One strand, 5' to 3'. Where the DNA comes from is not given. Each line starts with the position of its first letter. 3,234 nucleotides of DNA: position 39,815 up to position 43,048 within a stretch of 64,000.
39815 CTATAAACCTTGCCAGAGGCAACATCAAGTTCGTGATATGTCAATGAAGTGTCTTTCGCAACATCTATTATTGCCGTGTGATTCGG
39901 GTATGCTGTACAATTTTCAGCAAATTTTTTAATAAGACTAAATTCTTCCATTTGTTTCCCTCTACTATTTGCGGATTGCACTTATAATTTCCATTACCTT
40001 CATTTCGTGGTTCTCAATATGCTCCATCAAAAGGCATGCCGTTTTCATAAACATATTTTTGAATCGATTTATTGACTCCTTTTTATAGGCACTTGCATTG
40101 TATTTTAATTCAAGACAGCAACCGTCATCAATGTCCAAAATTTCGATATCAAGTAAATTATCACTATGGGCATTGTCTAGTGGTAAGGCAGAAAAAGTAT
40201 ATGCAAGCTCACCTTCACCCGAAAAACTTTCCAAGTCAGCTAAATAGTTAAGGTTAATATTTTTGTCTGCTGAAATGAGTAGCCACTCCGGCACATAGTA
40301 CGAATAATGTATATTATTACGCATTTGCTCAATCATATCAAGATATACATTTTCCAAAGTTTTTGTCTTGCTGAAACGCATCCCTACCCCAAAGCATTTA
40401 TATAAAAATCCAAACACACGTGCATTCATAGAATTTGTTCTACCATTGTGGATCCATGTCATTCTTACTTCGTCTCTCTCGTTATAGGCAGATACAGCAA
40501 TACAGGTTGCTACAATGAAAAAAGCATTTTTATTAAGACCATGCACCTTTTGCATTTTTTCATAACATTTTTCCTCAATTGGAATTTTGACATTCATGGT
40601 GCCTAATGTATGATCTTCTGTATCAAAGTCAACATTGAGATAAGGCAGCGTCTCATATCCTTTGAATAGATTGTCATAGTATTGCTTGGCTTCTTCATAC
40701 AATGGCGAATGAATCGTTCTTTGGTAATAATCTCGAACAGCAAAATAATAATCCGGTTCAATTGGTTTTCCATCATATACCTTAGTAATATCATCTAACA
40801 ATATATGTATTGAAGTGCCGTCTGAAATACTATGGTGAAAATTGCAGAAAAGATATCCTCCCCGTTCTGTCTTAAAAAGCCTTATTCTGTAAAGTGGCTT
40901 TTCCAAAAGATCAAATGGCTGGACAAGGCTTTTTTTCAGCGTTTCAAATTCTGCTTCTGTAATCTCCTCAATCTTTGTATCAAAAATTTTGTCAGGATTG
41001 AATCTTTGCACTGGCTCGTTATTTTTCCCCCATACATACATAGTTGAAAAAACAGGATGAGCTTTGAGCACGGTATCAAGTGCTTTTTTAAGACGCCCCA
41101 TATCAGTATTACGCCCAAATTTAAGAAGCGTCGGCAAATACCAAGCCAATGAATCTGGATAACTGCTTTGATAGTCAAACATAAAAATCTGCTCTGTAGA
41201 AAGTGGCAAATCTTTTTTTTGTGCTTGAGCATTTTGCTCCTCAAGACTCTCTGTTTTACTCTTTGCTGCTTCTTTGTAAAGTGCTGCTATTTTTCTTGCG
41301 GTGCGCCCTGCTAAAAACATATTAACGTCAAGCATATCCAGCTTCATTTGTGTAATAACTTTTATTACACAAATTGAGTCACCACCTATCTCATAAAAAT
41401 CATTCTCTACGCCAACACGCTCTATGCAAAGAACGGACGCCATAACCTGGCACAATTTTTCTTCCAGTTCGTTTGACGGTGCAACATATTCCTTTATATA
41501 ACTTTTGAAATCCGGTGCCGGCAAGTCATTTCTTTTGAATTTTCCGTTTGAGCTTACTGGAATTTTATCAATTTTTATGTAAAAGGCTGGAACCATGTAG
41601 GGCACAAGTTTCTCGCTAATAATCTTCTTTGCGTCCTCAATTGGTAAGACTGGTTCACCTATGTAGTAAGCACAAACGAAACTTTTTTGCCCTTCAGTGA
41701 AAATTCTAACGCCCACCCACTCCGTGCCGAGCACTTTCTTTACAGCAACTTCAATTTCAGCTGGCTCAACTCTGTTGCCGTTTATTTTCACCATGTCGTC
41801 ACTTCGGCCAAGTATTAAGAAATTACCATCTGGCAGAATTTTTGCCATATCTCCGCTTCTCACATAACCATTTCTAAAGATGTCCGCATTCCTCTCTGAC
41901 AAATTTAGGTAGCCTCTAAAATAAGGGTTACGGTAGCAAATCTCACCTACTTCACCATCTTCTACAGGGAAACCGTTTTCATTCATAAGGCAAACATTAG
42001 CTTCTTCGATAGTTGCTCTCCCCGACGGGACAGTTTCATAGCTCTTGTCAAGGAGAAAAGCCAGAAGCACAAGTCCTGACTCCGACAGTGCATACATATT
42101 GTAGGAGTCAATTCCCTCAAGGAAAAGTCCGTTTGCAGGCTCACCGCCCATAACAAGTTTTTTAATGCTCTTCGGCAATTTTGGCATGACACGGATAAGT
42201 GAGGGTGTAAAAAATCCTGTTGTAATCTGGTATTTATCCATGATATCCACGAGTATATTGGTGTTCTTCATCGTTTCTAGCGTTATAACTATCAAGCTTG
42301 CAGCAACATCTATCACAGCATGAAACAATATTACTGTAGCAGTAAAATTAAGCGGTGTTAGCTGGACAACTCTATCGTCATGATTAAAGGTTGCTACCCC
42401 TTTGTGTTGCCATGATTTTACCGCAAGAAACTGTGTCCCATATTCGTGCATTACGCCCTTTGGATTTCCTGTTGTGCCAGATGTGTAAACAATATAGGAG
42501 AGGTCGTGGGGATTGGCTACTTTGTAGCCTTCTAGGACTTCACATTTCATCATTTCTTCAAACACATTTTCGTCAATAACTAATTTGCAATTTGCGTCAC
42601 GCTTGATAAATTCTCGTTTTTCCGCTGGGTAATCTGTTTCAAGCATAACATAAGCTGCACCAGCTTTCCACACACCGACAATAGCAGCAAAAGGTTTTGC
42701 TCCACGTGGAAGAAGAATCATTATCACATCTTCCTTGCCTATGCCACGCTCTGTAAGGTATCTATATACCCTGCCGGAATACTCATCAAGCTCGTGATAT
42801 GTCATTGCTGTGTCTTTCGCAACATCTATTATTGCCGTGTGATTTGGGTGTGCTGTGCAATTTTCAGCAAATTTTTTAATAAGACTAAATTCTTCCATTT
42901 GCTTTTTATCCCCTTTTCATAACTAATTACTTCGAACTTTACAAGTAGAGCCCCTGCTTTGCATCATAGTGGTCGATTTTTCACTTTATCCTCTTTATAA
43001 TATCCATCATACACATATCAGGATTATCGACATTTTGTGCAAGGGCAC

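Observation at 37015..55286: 18-kb operon of five stand-alone A-T-C synthetase paralogues, a free C domain, a carboxy(nor)spermidine-dehydrogenase-like enzyme and a flavodoxin-fold reductase: an NRPS-like system I cannot match to a characterised pathway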

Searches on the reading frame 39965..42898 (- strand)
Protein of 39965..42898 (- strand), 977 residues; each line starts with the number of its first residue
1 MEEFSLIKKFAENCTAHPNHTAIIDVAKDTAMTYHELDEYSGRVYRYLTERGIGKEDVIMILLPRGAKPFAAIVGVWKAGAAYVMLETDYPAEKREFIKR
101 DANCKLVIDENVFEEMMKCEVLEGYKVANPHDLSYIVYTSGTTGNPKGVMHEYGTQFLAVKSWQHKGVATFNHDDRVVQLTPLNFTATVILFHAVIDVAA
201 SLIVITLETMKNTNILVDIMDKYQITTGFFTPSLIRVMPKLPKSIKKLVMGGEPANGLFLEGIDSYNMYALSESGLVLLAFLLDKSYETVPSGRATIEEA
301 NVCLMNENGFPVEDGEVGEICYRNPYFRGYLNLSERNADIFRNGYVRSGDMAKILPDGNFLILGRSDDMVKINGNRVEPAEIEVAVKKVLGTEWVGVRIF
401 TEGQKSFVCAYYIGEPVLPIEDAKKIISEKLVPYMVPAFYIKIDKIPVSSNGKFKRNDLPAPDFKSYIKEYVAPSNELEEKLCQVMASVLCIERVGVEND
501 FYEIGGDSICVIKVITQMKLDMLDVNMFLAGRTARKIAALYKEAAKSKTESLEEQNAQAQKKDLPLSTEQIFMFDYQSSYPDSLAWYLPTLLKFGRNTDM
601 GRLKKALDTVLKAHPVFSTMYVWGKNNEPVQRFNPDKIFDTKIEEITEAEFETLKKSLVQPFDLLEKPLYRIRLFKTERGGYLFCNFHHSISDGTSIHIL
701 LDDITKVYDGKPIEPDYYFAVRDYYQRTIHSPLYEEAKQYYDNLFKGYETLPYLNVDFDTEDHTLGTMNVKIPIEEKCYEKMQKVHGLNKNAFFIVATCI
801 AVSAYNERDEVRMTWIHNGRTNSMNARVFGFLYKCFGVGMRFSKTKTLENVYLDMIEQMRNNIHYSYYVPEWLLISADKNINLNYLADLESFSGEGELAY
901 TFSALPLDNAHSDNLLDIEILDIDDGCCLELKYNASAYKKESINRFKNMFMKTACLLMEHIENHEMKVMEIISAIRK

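Call 3: search_protein_families(library=pfam, proteins=[window:39965-42898:-])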
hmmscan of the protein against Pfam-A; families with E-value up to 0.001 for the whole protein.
window:39965-42898:- (977 aa): 3 families
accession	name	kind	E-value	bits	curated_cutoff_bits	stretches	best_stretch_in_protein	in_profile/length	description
PF00501.34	AMP-binding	-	2.7e-53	181.6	29.9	1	10-331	1-384/384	AMP-binding enzyme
PF00668.25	Condensation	-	5e-42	144.6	30.6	1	562-963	3-439/456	Condensation domain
PF00550.31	PP-binding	-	0.00011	22.8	20.8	1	480-539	1-65/67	Phosphopantetheine attachment site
